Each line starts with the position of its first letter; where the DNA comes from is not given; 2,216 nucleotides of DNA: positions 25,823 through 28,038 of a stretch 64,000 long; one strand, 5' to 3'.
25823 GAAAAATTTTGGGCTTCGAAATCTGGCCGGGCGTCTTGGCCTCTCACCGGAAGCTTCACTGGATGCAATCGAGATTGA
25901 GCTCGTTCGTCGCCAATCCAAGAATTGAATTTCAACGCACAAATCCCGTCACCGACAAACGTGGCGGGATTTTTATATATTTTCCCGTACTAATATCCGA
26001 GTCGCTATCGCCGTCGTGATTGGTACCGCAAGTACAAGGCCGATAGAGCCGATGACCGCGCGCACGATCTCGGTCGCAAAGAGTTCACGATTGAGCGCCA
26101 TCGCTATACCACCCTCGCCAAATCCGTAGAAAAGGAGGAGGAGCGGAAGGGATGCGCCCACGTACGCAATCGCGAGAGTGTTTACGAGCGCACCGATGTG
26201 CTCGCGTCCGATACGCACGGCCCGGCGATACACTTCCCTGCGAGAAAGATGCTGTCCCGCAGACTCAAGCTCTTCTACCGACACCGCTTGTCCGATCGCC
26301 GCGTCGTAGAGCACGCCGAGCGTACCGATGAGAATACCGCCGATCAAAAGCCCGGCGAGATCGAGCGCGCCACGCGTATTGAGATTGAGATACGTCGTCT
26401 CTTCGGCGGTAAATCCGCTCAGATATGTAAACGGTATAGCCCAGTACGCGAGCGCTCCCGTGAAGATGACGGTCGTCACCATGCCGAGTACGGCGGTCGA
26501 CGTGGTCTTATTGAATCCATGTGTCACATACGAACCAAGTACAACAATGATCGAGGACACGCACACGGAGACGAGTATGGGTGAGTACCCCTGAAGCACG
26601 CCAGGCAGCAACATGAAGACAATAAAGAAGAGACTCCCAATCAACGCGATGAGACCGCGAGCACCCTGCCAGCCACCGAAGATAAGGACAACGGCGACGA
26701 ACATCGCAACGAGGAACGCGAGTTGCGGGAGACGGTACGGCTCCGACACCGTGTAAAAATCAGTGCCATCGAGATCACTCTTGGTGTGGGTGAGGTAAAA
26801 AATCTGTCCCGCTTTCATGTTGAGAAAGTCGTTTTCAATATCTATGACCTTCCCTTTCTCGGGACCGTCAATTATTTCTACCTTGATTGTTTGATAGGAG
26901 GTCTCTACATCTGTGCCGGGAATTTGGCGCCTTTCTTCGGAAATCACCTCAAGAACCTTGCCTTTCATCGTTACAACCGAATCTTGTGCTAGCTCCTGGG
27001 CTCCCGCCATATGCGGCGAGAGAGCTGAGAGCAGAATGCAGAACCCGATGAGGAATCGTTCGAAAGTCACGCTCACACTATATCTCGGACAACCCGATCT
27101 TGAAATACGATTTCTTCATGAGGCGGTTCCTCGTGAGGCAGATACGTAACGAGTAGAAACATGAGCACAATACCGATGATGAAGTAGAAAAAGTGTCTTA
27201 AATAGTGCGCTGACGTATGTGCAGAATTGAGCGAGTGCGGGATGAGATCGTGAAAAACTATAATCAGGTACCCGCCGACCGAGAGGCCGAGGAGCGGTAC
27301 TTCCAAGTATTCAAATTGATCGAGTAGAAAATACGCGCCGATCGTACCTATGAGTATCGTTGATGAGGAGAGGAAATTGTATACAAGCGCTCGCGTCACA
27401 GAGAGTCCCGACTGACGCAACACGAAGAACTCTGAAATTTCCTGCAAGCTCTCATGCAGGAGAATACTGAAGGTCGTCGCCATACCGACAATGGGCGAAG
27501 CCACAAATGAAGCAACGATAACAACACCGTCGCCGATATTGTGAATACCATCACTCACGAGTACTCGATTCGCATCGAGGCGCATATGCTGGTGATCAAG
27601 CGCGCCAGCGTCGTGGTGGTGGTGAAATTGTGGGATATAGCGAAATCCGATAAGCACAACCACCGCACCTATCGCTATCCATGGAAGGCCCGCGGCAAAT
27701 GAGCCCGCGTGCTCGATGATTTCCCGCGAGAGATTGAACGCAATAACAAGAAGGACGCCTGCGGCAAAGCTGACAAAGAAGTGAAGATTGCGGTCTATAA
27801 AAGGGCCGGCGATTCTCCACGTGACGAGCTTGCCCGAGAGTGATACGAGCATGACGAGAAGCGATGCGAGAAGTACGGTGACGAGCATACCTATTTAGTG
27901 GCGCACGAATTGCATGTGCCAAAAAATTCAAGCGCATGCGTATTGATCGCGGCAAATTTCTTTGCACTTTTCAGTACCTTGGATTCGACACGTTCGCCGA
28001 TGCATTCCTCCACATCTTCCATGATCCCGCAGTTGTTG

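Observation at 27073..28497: Zur-like regulator/ZIP transporter operon with two palindromic operators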

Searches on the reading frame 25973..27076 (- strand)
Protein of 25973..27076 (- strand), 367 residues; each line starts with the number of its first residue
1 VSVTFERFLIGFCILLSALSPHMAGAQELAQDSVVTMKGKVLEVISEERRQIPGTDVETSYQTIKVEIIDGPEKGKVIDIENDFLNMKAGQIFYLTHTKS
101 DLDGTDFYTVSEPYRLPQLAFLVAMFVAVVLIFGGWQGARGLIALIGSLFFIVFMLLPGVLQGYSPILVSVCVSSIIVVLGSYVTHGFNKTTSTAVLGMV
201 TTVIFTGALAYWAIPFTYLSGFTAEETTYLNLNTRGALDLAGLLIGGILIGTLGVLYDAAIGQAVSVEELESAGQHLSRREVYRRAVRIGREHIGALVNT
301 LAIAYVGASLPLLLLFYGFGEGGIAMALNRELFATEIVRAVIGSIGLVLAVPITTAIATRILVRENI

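Call 6: search_protein_families(library=pfam, proteins=[window:25973-27076:-], max_evalue=0.01)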
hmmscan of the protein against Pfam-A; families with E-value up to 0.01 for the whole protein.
window:25973-27076:- (367 aa): 1 family
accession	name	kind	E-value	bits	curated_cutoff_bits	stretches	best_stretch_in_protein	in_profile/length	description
PF07907.16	YibE_F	-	3e-65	220.6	27.2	1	120-359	2-240/241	YibE/F-like protein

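Call 7: search_protein_families(library=ncbifam, proteins=[window:25973-27076:-], max_evalue=0.01)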
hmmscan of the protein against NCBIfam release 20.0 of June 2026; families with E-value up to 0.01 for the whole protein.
window:25973-27076:- (367 aa): 0 families

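Call 62: find_homologous_proteins(query=window:25973-27076:-, max_evalue=1e-10)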
Query window:25973-27076:- (367 aa): 3470 proteins with E <= 1e-10 among 8000 candidates; the best 120 are listed.
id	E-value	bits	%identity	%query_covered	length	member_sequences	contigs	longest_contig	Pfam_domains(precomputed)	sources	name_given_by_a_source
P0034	3.5e-214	728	100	94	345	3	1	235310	PF07907.18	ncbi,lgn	-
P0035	4.4e-171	587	76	100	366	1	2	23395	PF07907.18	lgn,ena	-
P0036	5.7e-165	566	72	97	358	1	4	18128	PF07907.18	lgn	-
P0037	7.3e-164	563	72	97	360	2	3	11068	PF07907.18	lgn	-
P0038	1.5e-163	562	75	92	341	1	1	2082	PF07907.18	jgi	jgi:uncharacterized membrane protein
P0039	8.2e-162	556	75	93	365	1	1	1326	PF07907.18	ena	-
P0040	2.4e-160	551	73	96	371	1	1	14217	PF07907.18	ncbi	-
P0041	5.0e-160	550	72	97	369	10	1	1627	PF07907.18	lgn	-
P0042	1.1e-158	546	70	99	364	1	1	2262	PF07907.18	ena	-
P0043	2.2e-157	541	74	93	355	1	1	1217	PF07907.18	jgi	jgi:uncharacterized membrane protein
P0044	3.8e-157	541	71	96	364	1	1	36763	PF07907.18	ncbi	-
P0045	5.8e-157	540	71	93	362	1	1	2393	PF07907.18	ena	-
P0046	9.5e-157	539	70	98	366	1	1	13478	PF07907.18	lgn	-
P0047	1.1e-156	539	70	97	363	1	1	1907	PF07907.18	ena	-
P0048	6.1e-156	537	70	96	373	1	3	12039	PF07907.18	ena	-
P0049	7.8e-155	533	73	93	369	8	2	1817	PF07907.18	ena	-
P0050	8.6e-155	533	72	93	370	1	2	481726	PF07907.18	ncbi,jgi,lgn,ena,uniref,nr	ncbi:hypothetical protein COU18_02980 [Candidatus Kaiserbacteria bacterium CG10_big_fil_rev_8_21_14_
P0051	8.6e-155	533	71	98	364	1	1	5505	PF07907.18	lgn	-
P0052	9.7e-154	529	73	93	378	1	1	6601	PF07907.18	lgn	-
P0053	2.4e-153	528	75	90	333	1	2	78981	PF07907.18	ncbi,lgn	-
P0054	5.2e-153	527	72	92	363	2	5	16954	PF07907.18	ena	-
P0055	2.5e-152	525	72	93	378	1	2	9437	PF07907.18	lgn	-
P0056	3.4e-152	524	67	97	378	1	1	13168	PF07907.18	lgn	-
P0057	7.3e-152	523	70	97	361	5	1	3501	PF07907.18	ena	-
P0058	4.5e-151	521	69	93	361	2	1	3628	PF07907.18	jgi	jgi:uncharacterized membrane protein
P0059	4.6e-151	521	69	93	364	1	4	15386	PF07907.18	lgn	-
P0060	7.9e-151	520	70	93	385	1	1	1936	PF07907.18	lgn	-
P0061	7.0e-149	513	69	97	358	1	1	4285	PF07907.18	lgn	-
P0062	8.0e-149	513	68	94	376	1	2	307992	PF07907.18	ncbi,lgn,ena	-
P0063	2.4e-148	512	68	92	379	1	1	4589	PF07907.18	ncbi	-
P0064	4.0e-148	511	67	94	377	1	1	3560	PF07907.18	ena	-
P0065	4.9e-148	511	65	97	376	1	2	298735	PF07907.18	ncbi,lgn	-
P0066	6.1e-148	510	68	98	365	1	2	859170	PF07907.18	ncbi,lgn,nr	ncbi:MAG: YibE/F family protein [Candidatus Kaiserbacteria bacterium]|nr:MAG: YibE/F family protein 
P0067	6.4e-148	510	65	99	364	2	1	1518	PF07907.18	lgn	-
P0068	2.1e-147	509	68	94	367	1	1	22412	PF07907.18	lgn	-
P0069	1.2e-146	506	67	97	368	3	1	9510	PF07907.18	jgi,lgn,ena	-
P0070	1.7e-146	506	66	96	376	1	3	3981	PF07907.18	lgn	-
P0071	4.9e-146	504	64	98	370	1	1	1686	PF07907.18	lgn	-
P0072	6.4e-146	504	67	98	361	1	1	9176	PF07907.18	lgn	-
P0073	1.4e-145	503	68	94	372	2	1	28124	PF07907.18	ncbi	-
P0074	4.3e-145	501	68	94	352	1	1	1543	PF07907.18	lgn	-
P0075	6.3e-145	500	69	96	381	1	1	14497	PF07907.18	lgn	-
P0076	6.4e-145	500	66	96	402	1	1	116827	PF07907.18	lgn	-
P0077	1.3e-144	499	68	94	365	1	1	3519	PF07907.18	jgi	jgi:uncharacterized membrane protein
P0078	2.9e-144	498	67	95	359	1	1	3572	PF07907.18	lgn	-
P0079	3.5e-144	498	69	94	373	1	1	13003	PF07907.18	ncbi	-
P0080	4.1e-144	498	66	98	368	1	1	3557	PF07907.18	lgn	-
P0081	6.3e-144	497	67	93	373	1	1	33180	PF07907.18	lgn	-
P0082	6.3e-144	497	69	94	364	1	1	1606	PF07907.18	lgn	-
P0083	1.4e-143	496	68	90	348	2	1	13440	PF07907.18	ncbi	-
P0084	1.5e-143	496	65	99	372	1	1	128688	PF07907.18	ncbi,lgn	-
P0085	2.9e-143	495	66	94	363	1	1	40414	PF07907.18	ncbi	-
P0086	6.5e-143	494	66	96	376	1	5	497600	PF07907.18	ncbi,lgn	-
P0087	2.1e-142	492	68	94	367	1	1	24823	PF07907.18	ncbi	-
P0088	9.1e-142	490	63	97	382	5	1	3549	PF07907.18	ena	-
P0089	1.9e-141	489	63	97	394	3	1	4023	PF07907.18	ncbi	-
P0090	3.4e-141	488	64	98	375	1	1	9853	PF07907.18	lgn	-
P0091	4.4e-141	488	64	95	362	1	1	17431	PF07907.18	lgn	-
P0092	4.8e-141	488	65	98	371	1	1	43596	PF07907.18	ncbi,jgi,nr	ncbi:YibE/F family protein [Candidatus Parcubacteria bacterium]|nr:MAG: YibE/F family protein [Candi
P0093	2.4e-140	485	66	95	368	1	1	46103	PF07907.18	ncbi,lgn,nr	ncbi:MAG TPA: YibE/F family protein [Candidatus Paceibacterota bacterium]|nr:YibE/F family protein [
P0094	3.0e-140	485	66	94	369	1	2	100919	PF07907.18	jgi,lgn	-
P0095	1.0e-139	483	64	97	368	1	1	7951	PF07907.18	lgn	-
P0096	1.1e-139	483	64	94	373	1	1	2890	PF07907.18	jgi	jgi:uncharacterized membrane protein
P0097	3.8e-139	482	64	98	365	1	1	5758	PF07907.18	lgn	-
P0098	8.3e-139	480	65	94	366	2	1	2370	PF07907.18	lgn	-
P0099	9.7e-139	480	63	96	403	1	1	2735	PF07907.18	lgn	-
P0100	1.3e-138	480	64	95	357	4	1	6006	PF07907.18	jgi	jgi:uncharacterized membrane protein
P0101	2.0e-138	479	64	94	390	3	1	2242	PF07907.18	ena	-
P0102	2.9e-138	479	65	95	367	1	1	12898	PF07907.18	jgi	jgi:uncharacterized membrane protein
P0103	3.2e-138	478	64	97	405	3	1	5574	PF07907.18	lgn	-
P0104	6.6e-138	477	64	97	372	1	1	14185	PF07907.18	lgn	-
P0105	7.7e-138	477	61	98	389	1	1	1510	PF07907.18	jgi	jgi:uncharacterized membrane protein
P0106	8.1e-138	477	61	97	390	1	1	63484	PF07907.18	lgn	-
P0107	1.0e-137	477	64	97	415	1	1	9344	PF07907.18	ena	-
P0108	1.2e-137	476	62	96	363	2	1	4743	PF07907.18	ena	-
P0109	1.3e-137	476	60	98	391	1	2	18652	PF07907.18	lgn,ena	-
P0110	1.3e-137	476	60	98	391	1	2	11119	PF07907.18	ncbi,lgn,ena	-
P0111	2.0e-137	476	63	93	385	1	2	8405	PF07907.18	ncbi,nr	ncbi:MAG: YibE/F family protein [Candidatus Pacebacteria bacterium]|nr:YibE/F family protein [Candid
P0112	2.2e-137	476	64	92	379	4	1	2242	PF07907.18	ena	-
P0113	3.4e-137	475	60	99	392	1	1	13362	PF07907.18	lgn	-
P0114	3.7e-137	475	63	93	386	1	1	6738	PF07907.18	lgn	-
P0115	3.8e-137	475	65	93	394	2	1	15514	PF07907.18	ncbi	-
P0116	4.1e-137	475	63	96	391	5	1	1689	PF07907.18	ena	-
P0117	6.1e-137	474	62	98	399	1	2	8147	PF07907.18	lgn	-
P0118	7.4e-137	474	61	96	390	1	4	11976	PF07907.18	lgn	-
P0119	7.7e-137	474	61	96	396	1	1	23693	PF07907.18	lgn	-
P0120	8.1e-137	474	62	95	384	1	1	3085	PF07907.18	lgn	-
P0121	9.6e-137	474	59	98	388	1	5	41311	PF07907.18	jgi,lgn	jgi:uncharacterized membrane protein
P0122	1.0e-136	473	62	98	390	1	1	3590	PF07907.18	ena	-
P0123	1.1e-136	473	63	97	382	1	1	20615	PF07907.18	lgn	-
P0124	1.1e-136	473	61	99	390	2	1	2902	PF07907.18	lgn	-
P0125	1.1e-136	473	59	98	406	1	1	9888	PF07907.18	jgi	jgi:uncharacterized membrane protein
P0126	1.2e-136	473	62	99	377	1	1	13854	PF07907.18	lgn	-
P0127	1.2e-136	473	66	93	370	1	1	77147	PF07907.18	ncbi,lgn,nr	ncbi:MAG: hypothetical protein JWM46_359 [Candidatus Kaiserbacteria bacterium]|nr:hypothetical prote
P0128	1.4e-136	473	65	94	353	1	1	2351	PF07907.18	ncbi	-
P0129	1.5e-136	473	61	97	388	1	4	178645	PF07907.18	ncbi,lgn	-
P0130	1.8e-136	473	63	93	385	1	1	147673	PF07907.18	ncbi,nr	ncbi:MAG: YibE/F family protein [Candidatus Pacebacteria bacterium]|nr:YibE/F family protein [Candid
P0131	2.4e-136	472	61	98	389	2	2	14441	PF07907.18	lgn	-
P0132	2.7e-136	472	61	96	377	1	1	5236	PF07907.18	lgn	-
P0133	2.7e-136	472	66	93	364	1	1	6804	PF07907.18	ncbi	-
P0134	2.8e-136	472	61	98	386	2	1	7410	PF07907.18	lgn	-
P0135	2.9e-136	472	64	98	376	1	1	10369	PF07907.18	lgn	-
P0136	3.6e-136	472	59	98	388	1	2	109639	PF07907.18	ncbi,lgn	-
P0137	3.7e-136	472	63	97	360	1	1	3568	PF07907.18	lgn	-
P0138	5.1e-136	471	64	93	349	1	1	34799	PF07907.18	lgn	-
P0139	6.6e-136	471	61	96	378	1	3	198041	PF07907.18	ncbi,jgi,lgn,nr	ncbi:YibE/F family protein [Candidatus Kaiserbacteria bacterium]|nr:YibE/F family protein [Candidatu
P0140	7.3e-136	471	63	96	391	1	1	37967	PF07907.18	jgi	jgi:uncharacterized membrane protein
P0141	7.7e-136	471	63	97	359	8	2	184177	PF07907.18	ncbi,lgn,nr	ncbi:YibE/F family protein [bacterium]|nr:YibE/F family protein [bacterium]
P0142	8.1e-136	471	64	92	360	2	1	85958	PF07907.18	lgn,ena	-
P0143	8.2e-136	471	63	93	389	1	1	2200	PF07907.18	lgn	-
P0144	8.3e-136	471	65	95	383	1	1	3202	PF07907.18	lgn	-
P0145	8.8e-136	470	60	99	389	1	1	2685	PF07907.18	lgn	-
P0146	9.3e-136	470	62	93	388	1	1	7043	PF07907.18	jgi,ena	-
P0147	1.0e-135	470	61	95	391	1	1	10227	PF07907.18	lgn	-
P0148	1.1e-135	470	60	97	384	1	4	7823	PF07907.18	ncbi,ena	-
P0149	1.3e-135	470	63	96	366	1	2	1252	PF07907.18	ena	-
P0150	1.3e-135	470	61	96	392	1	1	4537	PF07907.18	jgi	jgi:uncharacterized membrane protein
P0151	1.4e-135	470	61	94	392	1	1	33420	PF07907.18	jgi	jgi:uncharacterized membrane protein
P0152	3.9e-135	468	64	93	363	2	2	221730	PF07907.18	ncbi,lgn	-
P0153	4.3e-135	468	62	95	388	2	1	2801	PF07907.18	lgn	-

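Call 75: predict_structure(alignment_id=A3)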
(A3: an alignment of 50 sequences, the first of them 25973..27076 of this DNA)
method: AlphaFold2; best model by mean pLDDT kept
length: 367 residues; sequences in the alignment: 50
mean_pLDDT: 81.6   pTM: 0.76
mean pLDDT of the five models: 81.6, 78.7, 78.3, 76.4, 76.3
residues with pLDDT >= 90: 122; 70-90: 180; 50-70: 48; < 50: 17
segments of 3 or more residues with pLDDT < 50: 221-223, 229-238
pLDDT, mean of each block of 10 residues (from residue 1): 80 88 64 88 92 82 94 93 86 91 85 90 95 93 88 82 77 86 86 86 82 69 47 46 58 78 90 91 93 86 72 61 76 80 89 94 77
secondary structure, 60 per line:
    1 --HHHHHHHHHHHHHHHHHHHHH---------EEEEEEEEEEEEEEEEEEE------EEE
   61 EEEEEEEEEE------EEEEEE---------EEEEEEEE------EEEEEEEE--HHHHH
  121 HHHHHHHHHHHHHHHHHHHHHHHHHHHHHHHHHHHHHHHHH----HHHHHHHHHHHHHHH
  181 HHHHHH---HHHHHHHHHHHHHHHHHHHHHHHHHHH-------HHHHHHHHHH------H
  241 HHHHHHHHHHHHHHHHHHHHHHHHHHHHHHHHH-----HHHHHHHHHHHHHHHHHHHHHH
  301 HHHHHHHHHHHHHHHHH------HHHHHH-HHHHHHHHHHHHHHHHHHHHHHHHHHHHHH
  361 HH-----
elements in order: H3-23 E33-51 E58-70 E77-82 E92-99 E106-113 H116-161 H166-186 H190-216 H224-233 H240-273 H279-317 H324-329 H331-362

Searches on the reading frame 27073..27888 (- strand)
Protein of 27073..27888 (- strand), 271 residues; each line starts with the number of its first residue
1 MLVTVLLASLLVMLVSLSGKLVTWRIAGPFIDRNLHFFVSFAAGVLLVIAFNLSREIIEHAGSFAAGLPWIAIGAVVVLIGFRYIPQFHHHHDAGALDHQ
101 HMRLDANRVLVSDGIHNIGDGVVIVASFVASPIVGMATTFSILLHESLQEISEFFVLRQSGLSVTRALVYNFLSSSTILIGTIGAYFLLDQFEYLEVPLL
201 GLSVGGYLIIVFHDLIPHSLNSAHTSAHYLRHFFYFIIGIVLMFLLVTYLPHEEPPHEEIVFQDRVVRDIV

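Call 6: search_protein_families(library=pfam, proteins=[window:27073-27888:-], max_evalue=0.01)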
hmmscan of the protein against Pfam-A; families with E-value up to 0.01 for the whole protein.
window:27073-27888:- (271 aa): 1 family
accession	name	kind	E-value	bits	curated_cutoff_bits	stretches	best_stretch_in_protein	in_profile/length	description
PF02535.28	Zip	-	9.5e-17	61.6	35.1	1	92-246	164-322/323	ZIP Zinc transporter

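Call 7: search_protein_families(library=ncbifam, proteins=[window:27073-27888:-], max_evalue=0.01)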
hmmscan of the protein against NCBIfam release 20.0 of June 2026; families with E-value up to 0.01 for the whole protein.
window:27073-27888:- (271 aa): 1 family
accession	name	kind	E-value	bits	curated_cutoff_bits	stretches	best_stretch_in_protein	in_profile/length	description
NF003243.0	PRK04201.1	equivalog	3.6e-09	36.3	252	2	32-192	34-209/266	zinc transporter ZupT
